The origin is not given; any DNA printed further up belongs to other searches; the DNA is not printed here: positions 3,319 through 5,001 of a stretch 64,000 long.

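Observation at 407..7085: Co-regulated radical SAM + efflux + membrane protein operon with an intramembrane-sensing two-component system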

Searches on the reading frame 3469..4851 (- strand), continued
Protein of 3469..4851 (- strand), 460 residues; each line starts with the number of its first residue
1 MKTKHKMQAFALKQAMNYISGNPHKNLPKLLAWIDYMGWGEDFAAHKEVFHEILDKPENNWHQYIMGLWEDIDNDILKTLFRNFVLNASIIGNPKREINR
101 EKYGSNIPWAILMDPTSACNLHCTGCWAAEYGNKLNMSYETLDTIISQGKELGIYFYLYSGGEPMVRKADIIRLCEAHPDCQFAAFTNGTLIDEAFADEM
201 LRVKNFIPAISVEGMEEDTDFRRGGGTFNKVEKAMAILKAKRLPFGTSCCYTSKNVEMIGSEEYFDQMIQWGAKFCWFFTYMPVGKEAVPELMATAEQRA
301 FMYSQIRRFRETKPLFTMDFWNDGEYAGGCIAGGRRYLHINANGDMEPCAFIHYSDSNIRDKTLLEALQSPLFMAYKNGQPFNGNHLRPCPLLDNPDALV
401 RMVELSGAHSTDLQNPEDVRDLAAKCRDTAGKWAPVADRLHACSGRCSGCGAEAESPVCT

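Call 40: find_encoding_contigs(protein=P0001, flank=10000, max_places=4)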
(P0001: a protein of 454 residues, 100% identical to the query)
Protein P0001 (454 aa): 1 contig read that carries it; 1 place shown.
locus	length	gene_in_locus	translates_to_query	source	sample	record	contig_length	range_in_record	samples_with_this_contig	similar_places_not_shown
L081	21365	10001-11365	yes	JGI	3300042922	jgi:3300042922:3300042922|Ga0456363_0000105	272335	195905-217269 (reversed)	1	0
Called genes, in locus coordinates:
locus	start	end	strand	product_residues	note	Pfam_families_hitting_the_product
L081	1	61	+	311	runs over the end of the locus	PF00528:BPD_transp_1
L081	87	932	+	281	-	PF00528:BPD_transp_1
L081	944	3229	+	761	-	PF06165:GH94_b-supersand, PF17167:Glyco_hydro_94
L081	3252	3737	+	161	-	PF04074:DUF386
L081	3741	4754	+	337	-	PF08240:ADH_N, PF16912:Glu_dehyd_C (weak), PF00107:ADH_zinc_N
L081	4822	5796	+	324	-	PF02615:Ldh_2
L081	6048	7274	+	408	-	PF02492:cobW, PF07683:CobW_C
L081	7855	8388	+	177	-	-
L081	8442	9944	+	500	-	PF07690:MFS_1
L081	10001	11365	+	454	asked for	PF04055:Radical_SAM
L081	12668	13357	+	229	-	PF00072:Response_reg, PF00486:Trans_reg_C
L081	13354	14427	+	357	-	PF00512:HisKA, PF02518:HATPase_c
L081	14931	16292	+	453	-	PF05496:RuvB_N, PF00004:AAA, PF07728:AAA_5 (faint), PF13173:AAA_14 (weak), PF16193:AAA_assoc_2, PF12002:MgsA_C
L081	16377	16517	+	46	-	-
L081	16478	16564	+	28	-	-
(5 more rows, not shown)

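Call 46: predict_structure(alignment_id=A1)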
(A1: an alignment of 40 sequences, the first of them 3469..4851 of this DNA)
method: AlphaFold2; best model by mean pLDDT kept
length: 460 residues; sequences in the alignment: 40
mean_pLDDT: 85.3   pTM: 0.86
mean pLDDT of the five models: 85.3, 84.1, 83.8, 81.5, 80.2
residues with pLDDT >= 90: 238; 70-90: 165; 50-70: 41; < 50: 16
segments of 3 or more residues with pLDDT < 50: 447-460
pLDDT, mean of each block of 10 residues (from residue 1): 58 75 86 77 76 88 91 93 84 90 91 80 59 76 97 94 85 97 90 96 97 89 84 96 95 94 97 94 83 93 94 91 77 74 89 91 95 88 79 88 94 86 92 91 57 33
secondary structure, 60 per line:
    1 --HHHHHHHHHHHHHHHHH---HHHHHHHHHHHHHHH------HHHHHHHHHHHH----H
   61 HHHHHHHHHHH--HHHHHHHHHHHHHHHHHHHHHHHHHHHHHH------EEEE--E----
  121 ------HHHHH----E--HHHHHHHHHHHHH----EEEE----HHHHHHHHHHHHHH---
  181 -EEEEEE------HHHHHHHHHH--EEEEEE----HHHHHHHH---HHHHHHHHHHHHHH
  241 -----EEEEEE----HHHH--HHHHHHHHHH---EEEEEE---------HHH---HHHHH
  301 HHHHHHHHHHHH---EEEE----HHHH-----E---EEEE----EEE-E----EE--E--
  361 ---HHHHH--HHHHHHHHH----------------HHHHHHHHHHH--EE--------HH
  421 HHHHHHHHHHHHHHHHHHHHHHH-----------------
elements in order: H3-19 H23-37 H44-55 H60-71 H74-103 E110-113 H127-131 H139-151 E156-159 H164-177 E182-187 H194-203 E206-211 H216-223 H227-240 E246-251 H256-259 H262-271 E275-280 H296-312 E316-319 H324-327 E337-340 E345-347 H364-368 H371-379 H396-406 H419-443

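Call 49: fold_search(model_id=the predicted structure, library=pdb)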
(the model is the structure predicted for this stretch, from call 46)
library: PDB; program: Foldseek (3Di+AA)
matches with E <= 10: 1725; with E <= 0.001: 139
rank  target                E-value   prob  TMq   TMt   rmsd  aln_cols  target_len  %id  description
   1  6efn                  1.2e-14  1.00  0.50  0.59   3.2       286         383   20  Structure of a RiPP maturase, SkfB (released 2018-10-24)
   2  5v1s_A                1.7e-13  1.00  0.53  0.57   9.3       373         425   17  Crystal structure of Streptococcus suis SuiB bound to S-adenosylmethionine (released 2017-08-30)
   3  4k39_A                3.4e-13  1.00  0.47  0.57   6.6       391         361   18  Native anSMEcpe with bound AdoMet and Cp18Cys peptide (released 2013-05-08)
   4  5v1t_A                3.6e-13  1.00  0.50  0.52   9.8       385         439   16  Crystal structure of Streptococcus suis SuiB bound to precursor peptide SuiA (released 2017-08-30)
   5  4k37_B                3.8e-13  1.00  0.46  0.56   6.8       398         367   18  Native anSMEcpe with bound AdoMet (released 2013-05-08)
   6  5v1q_A                6.4e-13  1.00  0.53  0.56   9.3       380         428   18  Crystal structure of Streptococcus suis SuiB (released 2017-08-30)
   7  4k38_A                9.9e-13  1.00  0.49  0.59   6.4       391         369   19  Native anSMEcpe with bound AdoMet and Kp18Cys peptide (released 2013-05-08)
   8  4k36_A                1.0e-12  1.00  0.47  0.55   6.8       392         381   18  His6 tagged anSMEcpe with bound AdoMet (released 2013-05-08)
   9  4k39_B                1.1e-12  1.00  0.47  0.59   7.1       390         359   19  Native anSMEcpe with bound AdoMet and Cp18Cys peptide (released 2013-05-08)
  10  4k36_B                1.2e-12  1.00  0.47  0.57   6.8       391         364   19  His6 tagged anSMEcpe with bound AdoMet (released 2013-05-08)
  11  4k37_A                2.0e-12  1.00  0.45  0.55   8.3       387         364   18  Native anSMEcpe with bound AdoMet (released 2013-05-08)
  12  5v1q_B                2.3e-12  1.00  0.53  0.56   4.5       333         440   18  Crystal structure of Streptococcus suis SuiB (released 2017-08-30)
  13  5v1s_B                4.7e-12  1.00  0.49  0.52   9.7       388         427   18  Crystal structure of Streptococcus suis SuiB bound to S-adenosylmethionine (released 2017-08-30)
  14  5wgg_A                7.6e-12  1.00  0.44  0.46  15.2       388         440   17  Structural Insights into Thioether Bond Formation in the Biosynthesis of Sactipeptides (released 2017-07-26)
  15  4k38_B                8.0e-12  1.00  0.48  0.58   6.6       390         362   18  Native anSMEcpe with bound AdoMet and Kp18Cys peptide (released 2013-05-08)
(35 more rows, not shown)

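Call 60: search_protein_families(library=pfam, proteins=[L013:6230-6736:+, L013:6764-7897:+, L005:1550-2242:+, L005:2254-3366:+, L005:3501-4187:+, L006:6650-7186:+, L006:8348-9181:+, L061:18586-19605:+, L007:3866-4498:+, L004:11502-12446:+], max_evalue=0.001)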
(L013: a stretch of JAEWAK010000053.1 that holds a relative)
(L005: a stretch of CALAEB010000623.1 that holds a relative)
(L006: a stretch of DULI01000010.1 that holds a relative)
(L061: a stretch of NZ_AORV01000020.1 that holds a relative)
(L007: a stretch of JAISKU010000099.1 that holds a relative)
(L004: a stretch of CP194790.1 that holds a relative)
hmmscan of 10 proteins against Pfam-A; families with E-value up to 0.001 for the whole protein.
L013:6230-6736:+ (168 aa): 0 families

L013:6764-7897:+ (377 aa): 1 family
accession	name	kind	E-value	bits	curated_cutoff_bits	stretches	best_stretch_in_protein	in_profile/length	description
PF01594.21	AI-2E_transport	-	1.5e-47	162.8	34.3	1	31-356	4-317/327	AI-2E family transporter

L005:1550-2242:+ (230 aa): 1 family
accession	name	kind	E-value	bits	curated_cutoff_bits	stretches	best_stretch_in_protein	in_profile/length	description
PF01381.28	HTH_3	-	1.5e-09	38.2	23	1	2-51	5-54/55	Helix-turn-helix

L005:2254-3366:+ (370 aa): 2 families
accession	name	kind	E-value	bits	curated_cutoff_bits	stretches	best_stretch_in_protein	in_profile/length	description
PF13349.12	DUF4097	-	3.6e-10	40.1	22.9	1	100-347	2-229/247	Toastrack DUF4097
PF22746.1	SHOCT-like_DUF2089-C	-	1.1e-08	34.9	27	1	3-32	1-30/32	SHOCT-like domain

L005:3501-4187:+ (228 aa): 0 families

L006:6650-7186:+ (178 aa): 1 family
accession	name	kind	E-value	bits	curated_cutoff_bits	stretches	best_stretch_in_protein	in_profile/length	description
PF09925.14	DUF2157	-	4.9e-05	23.5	32.4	1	55-147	27-112/146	Predicted membrane protein (DUF2157)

L006:8348-9181:+ (277 aa): 1 family
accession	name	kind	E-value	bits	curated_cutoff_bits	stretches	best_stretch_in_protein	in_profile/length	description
PF02645.21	DegV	-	1.8e-58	198.6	27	1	4-271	3-271/280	Uncharacterised protein, DegV family COG1307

L061:18586-19605:+ (339 aa): 6 families
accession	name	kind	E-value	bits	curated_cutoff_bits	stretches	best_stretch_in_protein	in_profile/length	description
PF13377.12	Peripla_BP_3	-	2.4e-33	116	26.5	1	176-334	2-167/167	Periplasmic binding protein-like domain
PF00532.27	Peripla_BP_1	-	4.3e-33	115.4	22.2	1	61-317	2-267/281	Periplasmic binding proteins and sugar binding domain of LacI family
PF13407.12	Peripla_BP_4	-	1.3e-19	71.2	35.1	1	63-280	1-217/258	Periplasmic binding protein domain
PF00356.27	LacI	-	7.5e-18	64.5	27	1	4-49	1-46/46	Bacterial regulatory proteins, lacI family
PF13936.12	HTH_38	-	9.8e-05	22.5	27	0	5-23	23-41/44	Helix-turn-helix domain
PF01381.28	HTH_3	-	0.00047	20.6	23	0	2-39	9-46/55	Helix-turn-helix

L007:3866-4498:+ (210 aa): 0 families

L004:11502-12446:+ (314 aa): 0 families

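Call 61: search_protein_representatives(protein=window:3469-4851:-)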
Query: 460 residues. Proteins with E-value up to 0.001 (for the whole library): 10914; up to 1e-10: 2604; up to 1e-30: 828. The best 150 are listed.
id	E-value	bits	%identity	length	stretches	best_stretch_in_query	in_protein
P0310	2.4e-180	617.1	61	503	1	7-440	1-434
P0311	1.7e-149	515.4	55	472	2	219-441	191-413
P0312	2.5e-146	504.9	51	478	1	3-440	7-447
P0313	1.6e-144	498.9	52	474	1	4-440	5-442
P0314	3.9e-143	494.4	76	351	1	80-345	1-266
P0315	2.7e-139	481.7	49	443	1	8-444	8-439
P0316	1.9e-133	462.4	63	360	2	186-441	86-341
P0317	8.4e-131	453.7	48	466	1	13-440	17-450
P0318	4.3e-130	451.4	48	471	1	47-443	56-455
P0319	7.9e-128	443.9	58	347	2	4-201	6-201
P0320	5.2e-127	441.2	44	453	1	7-442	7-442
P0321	2.3e-118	412.7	47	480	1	51-440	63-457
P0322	8.9e-118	410.8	59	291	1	2-280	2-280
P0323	8.4e-116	404.2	63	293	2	309-445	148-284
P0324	5.9e-115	401.4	72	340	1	145-377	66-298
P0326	3.6e-113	395.6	45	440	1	16-442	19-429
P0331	9.1e-108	377.7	42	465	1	10-440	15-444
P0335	2.3e-103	363.3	40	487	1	11-434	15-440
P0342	3.7e-98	346.1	41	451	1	45-440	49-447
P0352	1.4e-92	327.7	39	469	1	58-449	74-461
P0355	7.4e-91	322.0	44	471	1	79-412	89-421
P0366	5.1e-85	302.7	37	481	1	68-421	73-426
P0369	1.3e-83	298.1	35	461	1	15-439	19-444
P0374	3.6e-83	296.7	39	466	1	63-401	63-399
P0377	1.6e-82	294.5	38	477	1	78-443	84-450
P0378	2.0e-82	294.2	41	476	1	78-407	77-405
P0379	2.1e-82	294.1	42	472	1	78-412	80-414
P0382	2.4e-81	290.6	38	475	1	41-439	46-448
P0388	2.3e-80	287.4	42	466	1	80-403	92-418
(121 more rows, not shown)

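Call 62: list_cluster_members(proteins=[P0312, P0313, P0315, P0317, P0318, P0320, P0326, P0331, P0335, P0342])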
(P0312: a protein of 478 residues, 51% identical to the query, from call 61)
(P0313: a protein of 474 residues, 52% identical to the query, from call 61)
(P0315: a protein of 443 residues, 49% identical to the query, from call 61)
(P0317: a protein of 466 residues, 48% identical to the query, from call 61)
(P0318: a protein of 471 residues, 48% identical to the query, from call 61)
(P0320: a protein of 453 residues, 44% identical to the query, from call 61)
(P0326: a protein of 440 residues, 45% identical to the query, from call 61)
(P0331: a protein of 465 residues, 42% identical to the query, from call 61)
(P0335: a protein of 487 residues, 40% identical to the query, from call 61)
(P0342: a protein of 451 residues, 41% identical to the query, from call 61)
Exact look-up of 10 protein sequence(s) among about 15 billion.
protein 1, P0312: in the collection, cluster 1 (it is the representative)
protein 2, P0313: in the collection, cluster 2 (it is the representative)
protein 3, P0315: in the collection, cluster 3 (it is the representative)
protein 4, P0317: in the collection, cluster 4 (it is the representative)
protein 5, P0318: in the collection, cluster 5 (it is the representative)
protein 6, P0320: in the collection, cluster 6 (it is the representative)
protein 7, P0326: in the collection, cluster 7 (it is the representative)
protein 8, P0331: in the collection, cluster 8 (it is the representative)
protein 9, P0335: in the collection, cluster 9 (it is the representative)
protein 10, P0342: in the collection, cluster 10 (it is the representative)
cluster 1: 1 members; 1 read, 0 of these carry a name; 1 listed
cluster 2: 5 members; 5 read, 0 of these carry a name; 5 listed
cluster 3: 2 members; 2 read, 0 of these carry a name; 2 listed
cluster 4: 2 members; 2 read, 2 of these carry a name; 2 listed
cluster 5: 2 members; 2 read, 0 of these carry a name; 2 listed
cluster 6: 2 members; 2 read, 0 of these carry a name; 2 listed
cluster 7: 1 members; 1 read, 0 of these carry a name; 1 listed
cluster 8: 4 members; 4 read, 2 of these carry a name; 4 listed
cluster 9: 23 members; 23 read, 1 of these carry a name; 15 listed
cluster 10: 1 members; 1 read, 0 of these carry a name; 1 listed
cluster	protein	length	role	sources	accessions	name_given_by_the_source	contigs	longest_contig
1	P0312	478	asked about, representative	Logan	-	-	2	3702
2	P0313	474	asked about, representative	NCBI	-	-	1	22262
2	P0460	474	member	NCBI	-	-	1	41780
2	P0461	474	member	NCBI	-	-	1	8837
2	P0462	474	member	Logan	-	-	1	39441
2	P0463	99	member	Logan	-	-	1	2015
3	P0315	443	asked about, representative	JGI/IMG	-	-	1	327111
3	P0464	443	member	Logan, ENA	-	-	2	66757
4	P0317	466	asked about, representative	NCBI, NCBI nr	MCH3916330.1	MAG: radical SAM protein [Spirochaetia bacterium] | radical SAM protein [Spirochaetia bacterium]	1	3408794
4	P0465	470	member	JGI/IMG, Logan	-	MoaA/NifB/PqqE/SkfB family radical SAM enzyme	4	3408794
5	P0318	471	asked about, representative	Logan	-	-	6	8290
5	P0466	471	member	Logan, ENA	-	-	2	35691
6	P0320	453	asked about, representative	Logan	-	-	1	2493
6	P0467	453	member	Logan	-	-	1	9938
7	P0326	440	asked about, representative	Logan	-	-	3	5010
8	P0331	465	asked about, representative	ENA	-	-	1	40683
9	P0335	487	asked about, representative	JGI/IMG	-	MoaA/NifB/PqqE/SkfB family radical SAM enzyme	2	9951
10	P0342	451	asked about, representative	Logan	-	-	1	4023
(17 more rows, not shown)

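Call 64: find_encoding_contigs(protein=P0027, flank=10000, max_places=2)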
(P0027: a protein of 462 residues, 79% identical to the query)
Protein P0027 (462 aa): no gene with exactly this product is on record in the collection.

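Call 65: find_encoding_contigs(protein=P0121, flank=10000, max_places=2)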
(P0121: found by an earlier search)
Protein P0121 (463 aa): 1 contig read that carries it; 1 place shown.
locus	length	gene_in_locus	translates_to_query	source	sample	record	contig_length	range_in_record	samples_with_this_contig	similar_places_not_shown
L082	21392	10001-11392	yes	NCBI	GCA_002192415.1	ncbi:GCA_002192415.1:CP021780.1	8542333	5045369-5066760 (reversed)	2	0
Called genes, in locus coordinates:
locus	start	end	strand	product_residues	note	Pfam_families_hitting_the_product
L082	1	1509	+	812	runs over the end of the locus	PF02837:Glyco_hydro_2_N, PF22666:Glyco_hydro_2_N2 (weak), PF00703:Glyco_hydro_2, PF02836:Glyco_hydro_2_C, PF18565:Glyco_hydro2_C5 (weak), PF00754:F5_F8_type_C, PF22633:F5_F8_type_C_2 (weak)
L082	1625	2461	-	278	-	PF02311:AraC_binding, PF12833:HTH_18, PF00165:HTH_AraC (weak)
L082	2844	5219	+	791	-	PF14498:Glyco_hyd_65N_2, PF22124:Glyco_hydro_95_cat, PF21307:Glyco_hydro_95_C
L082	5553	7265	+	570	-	-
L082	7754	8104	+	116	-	-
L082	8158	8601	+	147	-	-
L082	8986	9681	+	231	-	-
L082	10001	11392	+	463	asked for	PF04055:Radical_SAM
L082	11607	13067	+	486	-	PF00015:MCPsignal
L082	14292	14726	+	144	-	-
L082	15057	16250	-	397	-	PF05598:DUF772, PF01609:DDE_Tnp_1, PF13751:DDE_Tnp_1_6 (weak)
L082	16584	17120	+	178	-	-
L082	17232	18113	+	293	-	PF01488:Shikimate_DH (weak), PF02826:2-Hacid_dh_C (weak), PF03446:NAD_binding_2, PF03807:F420_oxidored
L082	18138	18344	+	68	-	-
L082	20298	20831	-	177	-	-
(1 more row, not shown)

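Call 69: find_encoding_contigs(protein=P0240, flank=8000, max_places=3)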
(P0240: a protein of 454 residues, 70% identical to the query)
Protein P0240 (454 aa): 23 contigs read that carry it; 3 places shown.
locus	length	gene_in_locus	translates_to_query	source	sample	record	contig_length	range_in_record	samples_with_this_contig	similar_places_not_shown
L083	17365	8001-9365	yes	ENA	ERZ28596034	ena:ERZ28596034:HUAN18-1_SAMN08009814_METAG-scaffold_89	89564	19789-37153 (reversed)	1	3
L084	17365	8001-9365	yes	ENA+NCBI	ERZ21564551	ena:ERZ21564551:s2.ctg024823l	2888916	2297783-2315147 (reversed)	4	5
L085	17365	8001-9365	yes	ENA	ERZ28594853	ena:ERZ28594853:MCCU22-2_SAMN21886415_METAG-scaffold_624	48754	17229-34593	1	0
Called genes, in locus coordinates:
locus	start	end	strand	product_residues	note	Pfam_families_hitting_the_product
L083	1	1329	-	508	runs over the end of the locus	-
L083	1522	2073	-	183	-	PF03729:DUF308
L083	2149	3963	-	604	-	PF06480:FtsH_ext, PF13191:AAA_16 (faint), PF00004:AAA, PF07728:AAA_5 (weak), PF17862:AAA_lid_3, PF01434:Peptidase_M41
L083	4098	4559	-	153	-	-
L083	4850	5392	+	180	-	PF03729:DUF308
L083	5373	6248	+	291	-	PF01501:Glyco_transf_8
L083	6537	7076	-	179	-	PF00440:TetR_N (weak)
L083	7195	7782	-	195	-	PF00440:TetR_N (weak), PF14278:TetR_C_8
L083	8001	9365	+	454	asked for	PF04055:Radical_SAM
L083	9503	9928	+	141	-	PF01978:TrmB (faint), PF01047:MarR, PF12802:MarR_2, PF13463:HTH_27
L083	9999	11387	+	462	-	PF01554:MatE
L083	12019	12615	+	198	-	PF00239:Resolvase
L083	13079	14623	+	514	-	PF19407:DUF5979 (weak), PF24547:DUF7601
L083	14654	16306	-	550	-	PF00512:HisKA, PF02518:HATPase_c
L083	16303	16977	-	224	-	PF00072:Response_reg, PF00486:Trans_reg_C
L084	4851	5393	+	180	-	PF03729:DUF308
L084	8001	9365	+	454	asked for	PF04055:Radical_SAM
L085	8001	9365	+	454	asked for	PF04055:Radical_SAM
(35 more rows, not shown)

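Call 70: list_cluster_members(proteins=[P0352, P0355, P0366, P0369, P0374, P0377, P0378, P0379, P0382, P0388])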
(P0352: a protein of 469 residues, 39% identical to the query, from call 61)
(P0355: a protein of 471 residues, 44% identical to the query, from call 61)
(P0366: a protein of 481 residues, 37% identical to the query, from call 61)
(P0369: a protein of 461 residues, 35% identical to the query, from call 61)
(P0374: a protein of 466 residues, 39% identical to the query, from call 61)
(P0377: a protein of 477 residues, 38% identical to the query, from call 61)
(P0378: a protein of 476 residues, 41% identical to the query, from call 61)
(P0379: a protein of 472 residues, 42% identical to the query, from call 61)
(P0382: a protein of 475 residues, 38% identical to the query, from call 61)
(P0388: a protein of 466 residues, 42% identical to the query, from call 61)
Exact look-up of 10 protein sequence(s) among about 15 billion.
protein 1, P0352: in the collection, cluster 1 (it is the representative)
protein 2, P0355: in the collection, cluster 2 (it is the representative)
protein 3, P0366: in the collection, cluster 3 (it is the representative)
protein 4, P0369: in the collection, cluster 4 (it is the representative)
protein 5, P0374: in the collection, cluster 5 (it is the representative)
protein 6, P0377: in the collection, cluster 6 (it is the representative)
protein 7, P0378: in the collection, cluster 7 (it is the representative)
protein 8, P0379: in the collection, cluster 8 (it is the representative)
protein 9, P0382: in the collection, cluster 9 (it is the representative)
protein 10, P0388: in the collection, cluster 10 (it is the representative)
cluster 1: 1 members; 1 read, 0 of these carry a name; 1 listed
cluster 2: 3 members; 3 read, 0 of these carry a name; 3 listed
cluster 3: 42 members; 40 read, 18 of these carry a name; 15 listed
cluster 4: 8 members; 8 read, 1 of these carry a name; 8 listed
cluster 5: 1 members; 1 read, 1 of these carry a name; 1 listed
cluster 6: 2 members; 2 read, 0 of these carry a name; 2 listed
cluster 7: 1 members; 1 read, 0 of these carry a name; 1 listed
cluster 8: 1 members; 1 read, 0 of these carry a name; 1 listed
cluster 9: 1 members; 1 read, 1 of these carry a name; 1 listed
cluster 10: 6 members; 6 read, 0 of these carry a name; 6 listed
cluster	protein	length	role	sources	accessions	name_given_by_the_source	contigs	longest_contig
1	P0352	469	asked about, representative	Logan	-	-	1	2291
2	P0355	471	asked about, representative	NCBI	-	-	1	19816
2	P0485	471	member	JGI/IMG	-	-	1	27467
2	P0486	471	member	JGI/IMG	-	-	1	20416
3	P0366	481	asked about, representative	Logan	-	-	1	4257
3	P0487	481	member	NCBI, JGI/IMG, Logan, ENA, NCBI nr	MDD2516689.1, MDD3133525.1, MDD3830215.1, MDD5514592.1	MAG: radical SAM protein [Synergistales bacterium] | radical SAM protein [Synergistales bacterium]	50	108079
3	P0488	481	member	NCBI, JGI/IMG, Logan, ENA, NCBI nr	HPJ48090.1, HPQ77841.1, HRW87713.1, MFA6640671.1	MAG: radical SAM protein [Thermovirgaceae bacterium] | radical SAM protein [Synergistales bacterium]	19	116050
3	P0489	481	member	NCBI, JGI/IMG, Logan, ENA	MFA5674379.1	MAG: radical SAM protein [Thermovirgaceae bacterium] | MoaA/NifB/PqqE/SkfB family radical SAM enzyme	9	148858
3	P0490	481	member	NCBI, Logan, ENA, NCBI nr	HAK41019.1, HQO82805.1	MAG TPA: radical SAM protein [Synergistales bacterium] | radical SAM protein [Synergistaceae bacterium]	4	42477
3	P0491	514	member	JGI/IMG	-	MoaA/NifB/PqqE/SkfB family radical SAM enzyme/predicted house-cleaning noncanonical NTP ...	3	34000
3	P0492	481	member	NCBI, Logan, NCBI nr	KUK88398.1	MAG: Radical SAM domain protein [Synergistales bacterium 58_81]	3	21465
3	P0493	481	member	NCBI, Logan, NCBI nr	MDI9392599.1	MAG: radical SAM protein [Synergistota bacterium] | radical SAM protein [Synergistota bacterium]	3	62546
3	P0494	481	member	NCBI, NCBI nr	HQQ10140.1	MAG TPA: radical SAM protein [Synergistales bacterium] | radical SAM protein [Synergistales bacterium]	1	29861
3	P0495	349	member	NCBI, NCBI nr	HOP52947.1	MAG TPA: radical SAM protein, partial [Synergistales bacterium] | radical SAM protein [Synergistales bacterium]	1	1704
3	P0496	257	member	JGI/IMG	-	hypothetical protein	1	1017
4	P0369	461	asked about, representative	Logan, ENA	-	-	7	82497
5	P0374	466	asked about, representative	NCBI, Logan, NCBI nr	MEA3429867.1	MAG: radical SAM protein [Nanoarchaeota archaeon] | radical SAM protein [Nanoarchaeota archaeon]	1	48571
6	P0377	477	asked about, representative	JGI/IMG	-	-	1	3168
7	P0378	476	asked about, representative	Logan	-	-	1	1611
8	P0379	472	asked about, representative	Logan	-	-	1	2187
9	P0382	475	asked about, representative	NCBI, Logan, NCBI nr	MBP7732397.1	MAG: radical SAM protein [Caldisericia bacterium] | radical SAM protein [Caldisericia bacterium]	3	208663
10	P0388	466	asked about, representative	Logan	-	-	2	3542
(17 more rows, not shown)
